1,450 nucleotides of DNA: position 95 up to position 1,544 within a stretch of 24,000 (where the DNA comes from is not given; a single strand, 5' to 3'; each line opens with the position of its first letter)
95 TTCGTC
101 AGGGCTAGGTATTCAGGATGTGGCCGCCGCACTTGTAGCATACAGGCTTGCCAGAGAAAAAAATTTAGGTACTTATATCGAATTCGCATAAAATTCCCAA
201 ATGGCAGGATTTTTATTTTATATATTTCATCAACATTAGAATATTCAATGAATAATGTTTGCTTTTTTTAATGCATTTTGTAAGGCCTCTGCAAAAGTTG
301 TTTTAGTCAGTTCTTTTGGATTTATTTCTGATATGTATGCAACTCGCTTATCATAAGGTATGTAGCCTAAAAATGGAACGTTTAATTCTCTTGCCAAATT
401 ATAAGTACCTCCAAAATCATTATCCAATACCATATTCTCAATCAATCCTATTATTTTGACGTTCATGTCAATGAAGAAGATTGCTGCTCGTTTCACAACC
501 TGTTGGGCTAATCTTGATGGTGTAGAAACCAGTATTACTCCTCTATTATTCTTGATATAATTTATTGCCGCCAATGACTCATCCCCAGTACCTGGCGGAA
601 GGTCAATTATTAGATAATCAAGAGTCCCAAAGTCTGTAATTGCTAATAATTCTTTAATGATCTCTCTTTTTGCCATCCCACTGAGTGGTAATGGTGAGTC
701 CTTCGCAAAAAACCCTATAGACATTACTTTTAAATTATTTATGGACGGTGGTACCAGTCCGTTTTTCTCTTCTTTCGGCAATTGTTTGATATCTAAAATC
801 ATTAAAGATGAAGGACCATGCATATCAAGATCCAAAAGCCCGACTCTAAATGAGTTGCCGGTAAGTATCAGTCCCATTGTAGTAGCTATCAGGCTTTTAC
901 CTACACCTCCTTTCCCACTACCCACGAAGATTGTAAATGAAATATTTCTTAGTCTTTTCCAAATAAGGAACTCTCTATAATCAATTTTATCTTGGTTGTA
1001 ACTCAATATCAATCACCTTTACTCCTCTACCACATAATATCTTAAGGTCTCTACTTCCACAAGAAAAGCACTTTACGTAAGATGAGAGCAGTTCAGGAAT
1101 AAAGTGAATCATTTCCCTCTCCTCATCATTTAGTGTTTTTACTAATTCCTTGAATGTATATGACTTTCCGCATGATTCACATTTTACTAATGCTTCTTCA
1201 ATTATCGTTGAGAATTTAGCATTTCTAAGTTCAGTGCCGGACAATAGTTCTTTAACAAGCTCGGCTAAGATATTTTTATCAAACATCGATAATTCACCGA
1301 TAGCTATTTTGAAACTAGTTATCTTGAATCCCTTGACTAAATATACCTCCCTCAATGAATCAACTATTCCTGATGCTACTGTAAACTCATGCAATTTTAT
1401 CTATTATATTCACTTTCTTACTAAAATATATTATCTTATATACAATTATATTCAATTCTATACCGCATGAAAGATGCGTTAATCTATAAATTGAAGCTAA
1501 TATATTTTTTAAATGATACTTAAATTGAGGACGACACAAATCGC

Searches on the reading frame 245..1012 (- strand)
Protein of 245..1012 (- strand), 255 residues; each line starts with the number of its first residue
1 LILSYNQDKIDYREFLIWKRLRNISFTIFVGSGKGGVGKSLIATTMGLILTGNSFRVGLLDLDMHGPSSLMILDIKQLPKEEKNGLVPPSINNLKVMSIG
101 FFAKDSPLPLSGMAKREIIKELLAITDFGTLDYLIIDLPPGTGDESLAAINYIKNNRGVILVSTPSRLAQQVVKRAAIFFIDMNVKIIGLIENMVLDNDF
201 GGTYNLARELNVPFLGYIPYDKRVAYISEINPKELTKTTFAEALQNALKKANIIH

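Call 4: search_protein_families(library=pfam, proteins=[window:245-1012:-], max_evalue=0.01)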
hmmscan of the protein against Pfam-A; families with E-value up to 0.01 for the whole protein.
window:245-1012:- (255 aa): 4 families
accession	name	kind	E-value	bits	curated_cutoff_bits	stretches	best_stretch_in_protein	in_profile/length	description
PF10609.15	ParA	-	4.6e-55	187.1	27.1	1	24-233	2-224/246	NUBPL iron-transfer P-loop NTPase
PF01656.29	CbiA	-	1.4e-12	48.1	25.4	1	28-225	1-116/125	CobQ/CobB/MinD/ParA nucleotide binding domain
PF13614.12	AAA_31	-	1.6e-05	25.4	27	1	27-166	3-150/177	AAA domain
PF09140.17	MipZ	-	0.0017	18.1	20.7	1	27-76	2-51/262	ATPase MipZ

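Call 67: search_protein_families(library=ncbifam, proteins=[window:245-1012:-], max_evalue=0.00001)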
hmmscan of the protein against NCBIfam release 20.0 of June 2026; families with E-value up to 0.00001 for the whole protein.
window:245-1012:- (255 aa): 5 families
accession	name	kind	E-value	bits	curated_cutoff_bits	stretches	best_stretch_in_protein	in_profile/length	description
NF041136.1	MrpORP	equivalog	1.8e-52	178.9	450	1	22-247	2-244/365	iron-sulfur cluster carrier protein MrpORP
NF008669.0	PRK11670.1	equivalog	8.7e-27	94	348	1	24-196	106-280/369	iron-sulfur cluster carrier protein ApbC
TIGR01969.1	minD_arch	subfamily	8.1e-10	38.3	201.75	0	129-227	107-203/251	cell division ATPase MinD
TIGR01968.1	minD_bact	equivalog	8.9e-08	31.8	212.9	0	28-64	4-40/261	septum site-determining protein MinD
NF041546.1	ParA_partition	equivalog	4.5e-06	26.3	180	0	28-66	2-40/203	ParA family partition ATPase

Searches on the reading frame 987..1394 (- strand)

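Call 4: search_protein_families(library=pfam, proteins=[window:987-1394:-], max_evalue=0.01)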
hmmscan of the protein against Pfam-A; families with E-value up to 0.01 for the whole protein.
window:987-1394:- (135 aa): 1 family
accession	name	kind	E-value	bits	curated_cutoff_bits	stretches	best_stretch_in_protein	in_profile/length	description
PF01155.25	HypA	-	7.8e-18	65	28.9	1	1-131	1-111/112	Hydrogenase/urease nickel incorporation, metallochaperone, hypA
